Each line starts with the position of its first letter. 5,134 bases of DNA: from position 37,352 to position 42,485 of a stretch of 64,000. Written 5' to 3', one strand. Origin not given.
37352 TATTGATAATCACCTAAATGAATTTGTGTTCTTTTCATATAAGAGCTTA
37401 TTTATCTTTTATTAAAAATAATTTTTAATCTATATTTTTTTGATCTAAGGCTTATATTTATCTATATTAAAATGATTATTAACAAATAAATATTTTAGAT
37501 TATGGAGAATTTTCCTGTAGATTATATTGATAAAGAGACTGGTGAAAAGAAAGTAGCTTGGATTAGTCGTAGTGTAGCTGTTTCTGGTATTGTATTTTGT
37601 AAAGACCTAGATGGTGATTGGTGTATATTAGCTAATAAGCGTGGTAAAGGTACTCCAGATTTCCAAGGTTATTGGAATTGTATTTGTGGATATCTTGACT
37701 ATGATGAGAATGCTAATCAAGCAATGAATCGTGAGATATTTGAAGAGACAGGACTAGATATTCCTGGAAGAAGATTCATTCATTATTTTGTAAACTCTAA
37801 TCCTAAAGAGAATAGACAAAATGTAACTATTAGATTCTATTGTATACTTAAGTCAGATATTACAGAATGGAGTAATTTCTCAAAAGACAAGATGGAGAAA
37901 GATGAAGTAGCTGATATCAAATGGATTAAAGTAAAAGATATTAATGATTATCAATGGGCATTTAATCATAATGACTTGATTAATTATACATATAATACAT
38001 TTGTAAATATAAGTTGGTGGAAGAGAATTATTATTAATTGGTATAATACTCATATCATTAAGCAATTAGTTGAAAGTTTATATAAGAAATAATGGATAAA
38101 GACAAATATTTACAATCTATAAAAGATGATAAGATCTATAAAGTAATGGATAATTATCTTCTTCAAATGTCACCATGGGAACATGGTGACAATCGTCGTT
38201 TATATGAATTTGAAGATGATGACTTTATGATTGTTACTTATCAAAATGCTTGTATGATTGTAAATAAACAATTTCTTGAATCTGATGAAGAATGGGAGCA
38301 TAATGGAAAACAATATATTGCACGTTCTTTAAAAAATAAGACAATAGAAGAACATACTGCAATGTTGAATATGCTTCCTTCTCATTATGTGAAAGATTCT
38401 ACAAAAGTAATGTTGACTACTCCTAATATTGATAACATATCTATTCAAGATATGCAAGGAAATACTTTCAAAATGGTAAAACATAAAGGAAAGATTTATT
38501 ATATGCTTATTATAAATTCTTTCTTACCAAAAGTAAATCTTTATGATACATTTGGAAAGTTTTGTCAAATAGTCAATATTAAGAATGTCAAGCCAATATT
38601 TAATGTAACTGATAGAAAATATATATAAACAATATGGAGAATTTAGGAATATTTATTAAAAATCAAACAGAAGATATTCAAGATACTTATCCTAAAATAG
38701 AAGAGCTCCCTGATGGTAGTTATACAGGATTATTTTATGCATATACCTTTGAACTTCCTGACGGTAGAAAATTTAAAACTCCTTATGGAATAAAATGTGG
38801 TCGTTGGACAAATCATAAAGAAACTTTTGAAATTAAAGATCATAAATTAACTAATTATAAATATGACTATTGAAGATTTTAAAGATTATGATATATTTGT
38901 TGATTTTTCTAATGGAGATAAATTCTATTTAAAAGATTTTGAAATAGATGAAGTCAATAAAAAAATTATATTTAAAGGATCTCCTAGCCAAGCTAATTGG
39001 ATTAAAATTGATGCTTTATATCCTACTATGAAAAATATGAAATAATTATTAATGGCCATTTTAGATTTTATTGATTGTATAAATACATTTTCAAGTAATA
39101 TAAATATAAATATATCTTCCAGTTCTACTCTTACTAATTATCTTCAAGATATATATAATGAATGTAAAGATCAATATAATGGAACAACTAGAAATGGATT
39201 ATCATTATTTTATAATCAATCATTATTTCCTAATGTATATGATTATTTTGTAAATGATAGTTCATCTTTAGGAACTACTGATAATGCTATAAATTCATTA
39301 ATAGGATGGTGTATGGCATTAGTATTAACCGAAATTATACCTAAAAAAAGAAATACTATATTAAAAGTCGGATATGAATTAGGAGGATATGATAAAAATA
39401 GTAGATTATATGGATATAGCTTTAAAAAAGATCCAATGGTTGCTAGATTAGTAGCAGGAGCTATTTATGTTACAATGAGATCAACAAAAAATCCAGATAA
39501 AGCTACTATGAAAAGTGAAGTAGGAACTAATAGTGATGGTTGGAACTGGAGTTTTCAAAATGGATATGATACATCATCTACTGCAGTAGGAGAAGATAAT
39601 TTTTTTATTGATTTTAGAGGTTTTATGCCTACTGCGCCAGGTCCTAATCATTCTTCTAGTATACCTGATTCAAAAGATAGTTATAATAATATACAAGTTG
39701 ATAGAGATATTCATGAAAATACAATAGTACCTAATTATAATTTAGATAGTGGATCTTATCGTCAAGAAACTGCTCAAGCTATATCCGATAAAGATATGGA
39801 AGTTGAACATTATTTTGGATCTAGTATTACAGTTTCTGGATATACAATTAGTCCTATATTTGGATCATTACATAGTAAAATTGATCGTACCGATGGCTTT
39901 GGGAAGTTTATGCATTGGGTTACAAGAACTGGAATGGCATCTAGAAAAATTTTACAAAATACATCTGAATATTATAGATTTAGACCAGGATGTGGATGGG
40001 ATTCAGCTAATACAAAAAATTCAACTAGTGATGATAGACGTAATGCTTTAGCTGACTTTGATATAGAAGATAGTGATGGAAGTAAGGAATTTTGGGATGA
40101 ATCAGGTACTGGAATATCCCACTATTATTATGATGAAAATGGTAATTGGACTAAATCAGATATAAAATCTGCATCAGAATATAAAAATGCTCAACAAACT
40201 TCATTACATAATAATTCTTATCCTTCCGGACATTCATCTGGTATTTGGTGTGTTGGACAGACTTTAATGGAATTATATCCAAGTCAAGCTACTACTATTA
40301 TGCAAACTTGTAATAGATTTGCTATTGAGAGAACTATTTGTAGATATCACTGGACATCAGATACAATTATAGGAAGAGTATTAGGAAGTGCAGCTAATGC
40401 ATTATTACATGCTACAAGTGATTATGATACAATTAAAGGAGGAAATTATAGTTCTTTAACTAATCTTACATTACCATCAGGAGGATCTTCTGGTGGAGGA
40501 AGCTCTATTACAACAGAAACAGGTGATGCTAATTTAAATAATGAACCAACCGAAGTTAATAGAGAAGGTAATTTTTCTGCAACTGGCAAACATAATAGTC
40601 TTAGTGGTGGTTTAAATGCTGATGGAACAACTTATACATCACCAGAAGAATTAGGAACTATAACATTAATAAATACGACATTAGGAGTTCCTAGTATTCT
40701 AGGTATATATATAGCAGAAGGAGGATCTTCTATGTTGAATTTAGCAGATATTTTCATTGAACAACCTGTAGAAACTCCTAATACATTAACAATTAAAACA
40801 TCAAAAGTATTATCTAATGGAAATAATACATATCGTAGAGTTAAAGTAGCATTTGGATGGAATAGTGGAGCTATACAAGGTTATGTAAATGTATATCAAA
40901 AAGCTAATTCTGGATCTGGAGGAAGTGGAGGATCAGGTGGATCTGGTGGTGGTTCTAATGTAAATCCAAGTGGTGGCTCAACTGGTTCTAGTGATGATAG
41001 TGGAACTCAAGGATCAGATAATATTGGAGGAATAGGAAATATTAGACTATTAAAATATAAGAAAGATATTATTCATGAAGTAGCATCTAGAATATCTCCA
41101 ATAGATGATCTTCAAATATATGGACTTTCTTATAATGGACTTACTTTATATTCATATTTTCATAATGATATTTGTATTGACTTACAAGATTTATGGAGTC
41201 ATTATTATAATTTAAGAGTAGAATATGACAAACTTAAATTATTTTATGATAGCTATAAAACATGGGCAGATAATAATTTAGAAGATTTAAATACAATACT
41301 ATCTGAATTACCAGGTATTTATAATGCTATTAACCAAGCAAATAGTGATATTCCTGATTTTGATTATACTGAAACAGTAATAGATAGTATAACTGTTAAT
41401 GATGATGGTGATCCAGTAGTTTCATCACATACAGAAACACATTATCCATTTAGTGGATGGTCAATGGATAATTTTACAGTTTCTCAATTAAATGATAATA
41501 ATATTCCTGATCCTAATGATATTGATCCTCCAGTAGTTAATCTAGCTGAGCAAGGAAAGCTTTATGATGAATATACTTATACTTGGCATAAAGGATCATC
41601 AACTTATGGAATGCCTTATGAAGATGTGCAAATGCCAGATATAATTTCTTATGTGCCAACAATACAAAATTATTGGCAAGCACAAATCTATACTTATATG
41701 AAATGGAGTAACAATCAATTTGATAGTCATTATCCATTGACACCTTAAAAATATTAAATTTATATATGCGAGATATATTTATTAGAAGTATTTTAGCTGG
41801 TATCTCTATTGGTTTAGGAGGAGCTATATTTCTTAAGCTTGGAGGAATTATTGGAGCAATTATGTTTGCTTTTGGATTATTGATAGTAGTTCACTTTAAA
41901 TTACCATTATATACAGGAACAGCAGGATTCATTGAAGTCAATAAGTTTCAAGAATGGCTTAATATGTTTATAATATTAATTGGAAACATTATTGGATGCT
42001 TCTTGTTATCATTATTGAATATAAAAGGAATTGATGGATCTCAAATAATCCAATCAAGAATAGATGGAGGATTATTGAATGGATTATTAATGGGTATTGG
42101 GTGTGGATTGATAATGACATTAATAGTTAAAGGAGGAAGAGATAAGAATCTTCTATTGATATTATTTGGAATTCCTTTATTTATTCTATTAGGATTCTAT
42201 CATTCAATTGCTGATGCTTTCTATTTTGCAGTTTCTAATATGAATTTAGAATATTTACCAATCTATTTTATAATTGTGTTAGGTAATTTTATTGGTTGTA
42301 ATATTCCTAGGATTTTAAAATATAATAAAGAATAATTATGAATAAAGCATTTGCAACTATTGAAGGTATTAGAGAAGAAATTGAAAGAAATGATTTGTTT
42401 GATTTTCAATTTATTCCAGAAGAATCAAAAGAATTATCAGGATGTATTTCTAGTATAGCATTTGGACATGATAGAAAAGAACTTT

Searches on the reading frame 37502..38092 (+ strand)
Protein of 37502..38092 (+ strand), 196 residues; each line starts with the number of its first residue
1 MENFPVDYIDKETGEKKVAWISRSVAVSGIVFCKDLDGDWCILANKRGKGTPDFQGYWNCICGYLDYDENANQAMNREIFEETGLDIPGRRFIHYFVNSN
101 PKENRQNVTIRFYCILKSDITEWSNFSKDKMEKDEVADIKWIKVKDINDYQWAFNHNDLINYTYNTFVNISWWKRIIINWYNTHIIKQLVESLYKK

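Call 9: search_protein_families(library=pfam, proteins=[window:37502-38092:+], max_evalue=0.01)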
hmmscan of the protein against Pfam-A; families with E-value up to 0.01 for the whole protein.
window:37502-38092:+ (196 aa): 1 family
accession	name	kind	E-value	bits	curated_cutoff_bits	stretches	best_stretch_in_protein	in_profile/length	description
PF00293.34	NUDIX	-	1.7e-12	47.9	21.1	1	27-159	6-130/134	NUDIX domain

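Call 53: search_protein_families(library=ncbifam, proteins=[window:37502-38092:+], max_evalue=0.1)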
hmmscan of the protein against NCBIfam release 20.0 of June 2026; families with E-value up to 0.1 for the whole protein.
window:37502-38092:+ (196 aa): 17 families
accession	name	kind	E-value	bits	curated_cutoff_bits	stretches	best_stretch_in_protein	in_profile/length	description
NF050029.2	TransRepNtr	equivalog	3.2e-06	26.8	400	1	54-169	48-158/245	ADPR responsive transcriptional repressor NtrR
NF006961.0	PRK09438.1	equivalog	9.7e-06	25.1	103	1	53-88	29-64/151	dihydroneopterin triphosphate diphosphatase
NF041652.1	Nud_hyd_Dein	equivalog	1.1e-05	25.8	200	1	29-148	17-128/152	Nudix hydrolase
NF002995.0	PRK03759.1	equivalog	1.1e-05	25.1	127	1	41-148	48-151/185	isopentenyl-diphosphate Delta-isomerase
NF006530.0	PRK08999.1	equivalog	2.2e-05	23.7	245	1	39-151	17-116/315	Nudix family hydrolase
NF003785.0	PRK05379.1-1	equivalog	0.00016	21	418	1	49-146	222-319/347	bifunctional nicotinamide-nucleotide adenylyltransferase/Nudix hydroxylase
NF008044.0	PRK10776.1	equivalog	0.0004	20.3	148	1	54-152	29-115/130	8-oxo-dGTP diphosphatase MutT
NF007834.0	PRK10546.1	equivalog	0.00043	20.1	156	1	41-114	16-83/135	pyrimidine (deoxy)nucleoside triphosphate diphosphatase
NF001299.0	PRK00241.1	equivalog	0.00053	19.5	158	1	37-92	144-195/263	NAD(+) diphosphatase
TIGR00586.1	mutt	equivalog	0.0011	19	97.9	1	44-161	21-125/129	8-oxo-dGTP diphosphatase MutT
NF001934.0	PRK00714.1-1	equivalog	0.0017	17.8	241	1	55-88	30-63/176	RNA pyrophosphohydrolase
NF003787.0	PRK05379.1-4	equivalog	0.0023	17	449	1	54-147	231-324/346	bifunctional nicotinamide-nucleotide adenylyltransferase/Nudix hydroxylase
NF012016.0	PRK15472.1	equivalog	0.0033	17.1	95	1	36-152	11-127/141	nucleoside triphosphatase NudI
NF001938.0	PRK00714.1-5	equivalog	0.0037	16.6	116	1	49-86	38-75/172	RNA pyrophosphohydrolase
NF001937.0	PRK00714.1-4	equivalog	0.016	14.9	139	1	57-86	32-61/161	RNA pyrophosphohydrolase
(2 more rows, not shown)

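Call 79: search_solved_structures(query=window:37502-38092:+, max_evalue=0.01, show_alignments=1)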
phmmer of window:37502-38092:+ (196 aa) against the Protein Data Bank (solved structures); distinct sequences matched with E-value up to 0.01: 7.
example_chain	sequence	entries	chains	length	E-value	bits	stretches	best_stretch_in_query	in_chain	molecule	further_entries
3i9x_A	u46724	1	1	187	0.00012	24.8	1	48-165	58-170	mutT/nudix family protein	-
1sjy_A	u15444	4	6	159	0.00059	22.6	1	27-98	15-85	MutT/nudix family protein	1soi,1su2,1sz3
3dku_A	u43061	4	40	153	0.0059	19.3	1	54-95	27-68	Putative phosphohydrolase | Phosphatase nudJ | Putative Nudix hydrolase ymfB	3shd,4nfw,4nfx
7b66_A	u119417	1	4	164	0.0078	18.9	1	38-153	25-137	Nucleotide triphosphate diphosphatase NUDT15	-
7b67_A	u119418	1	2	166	0.0089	18.7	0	38-152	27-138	Nucleotide triphosphate diphosphatase NUDT15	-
7b64_A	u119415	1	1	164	0.0092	18.7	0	38-152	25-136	Nucleotide triphosphate diphosphatase NUDT15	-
5bon_A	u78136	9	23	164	0.0093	18.7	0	38-152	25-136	Probable 8-oxo-dGTP diphosphatase NUDT15 | Nucleotide triphosphate diphosphatase NUDT15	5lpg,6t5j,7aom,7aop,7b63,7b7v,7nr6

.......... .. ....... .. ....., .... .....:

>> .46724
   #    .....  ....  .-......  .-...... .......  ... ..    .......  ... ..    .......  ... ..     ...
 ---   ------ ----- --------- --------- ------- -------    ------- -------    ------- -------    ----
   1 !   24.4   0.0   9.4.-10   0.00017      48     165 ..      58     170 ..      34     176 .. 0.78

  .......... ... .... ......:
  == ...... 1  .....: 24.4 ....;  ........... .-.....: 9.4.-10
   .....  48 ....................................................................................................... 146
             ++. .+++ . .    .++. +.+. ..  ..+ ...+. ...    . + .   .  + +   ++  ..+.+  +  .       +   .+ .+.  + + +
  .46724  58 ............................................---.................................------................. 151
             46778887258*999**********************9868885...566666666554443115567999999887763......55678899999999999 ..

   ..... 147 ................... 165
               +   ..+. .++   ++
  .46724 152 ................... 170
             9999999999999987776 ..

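Call 80: search_protein_families(library=phrogs, proteins=[window:37502-38092:+], max_evalue=0.001)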
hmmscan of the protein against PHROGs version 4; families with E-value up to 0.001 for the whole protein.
window:37502-38092:+ (196 aa): 2 families
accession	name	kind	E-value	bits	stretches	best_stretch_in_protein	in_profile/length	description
phrog_1198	-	other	7.1e-19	69.5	1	25-163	37-166/253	MutT/NUDIX hydrolase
phrog_10313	-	other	0.00041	21.1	1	53-147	35-121/159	nudix hydrolase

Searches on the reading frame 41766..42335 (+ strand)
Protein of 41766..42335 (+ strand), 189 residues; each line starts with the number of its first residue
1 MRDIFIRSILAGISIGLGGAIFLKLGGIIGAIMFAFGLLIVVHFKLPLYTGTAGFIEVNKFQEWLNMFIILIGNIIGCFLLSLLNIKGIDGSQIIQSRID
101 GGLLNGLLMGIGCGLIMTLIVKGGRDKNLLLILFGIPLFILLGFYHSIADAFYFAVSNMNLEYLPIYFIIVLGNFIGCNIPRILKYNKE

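Call 53: search_protein_families(library=ncbifam, proteins=[window:41766-42335:+], max_evalue=0.1)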
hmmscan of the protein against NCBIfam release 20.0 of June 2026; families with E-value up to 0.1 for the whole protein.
window:41766-42335:+ (189 aa): 2 families
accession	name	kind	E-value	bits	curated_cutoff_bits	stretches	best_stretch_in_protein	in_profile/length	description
TIGR04060.1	formate_focA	equivalog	1.3e-06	27.8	290.1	1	26-171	55-222/268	formate transporter FocA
TIGR00790.1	fnt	subfamily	2.9e-05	23.7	232.3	1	4-178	9-225/239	formate/nitrite family transporter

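Call 80: search_protein_families(library=phrogs, proteins=[window:41766-42335:+], max_evalue=0.001)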
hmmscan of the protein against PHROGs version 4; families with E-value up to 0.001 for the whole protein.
window:41766-42335:+ (189 aa): 0 families
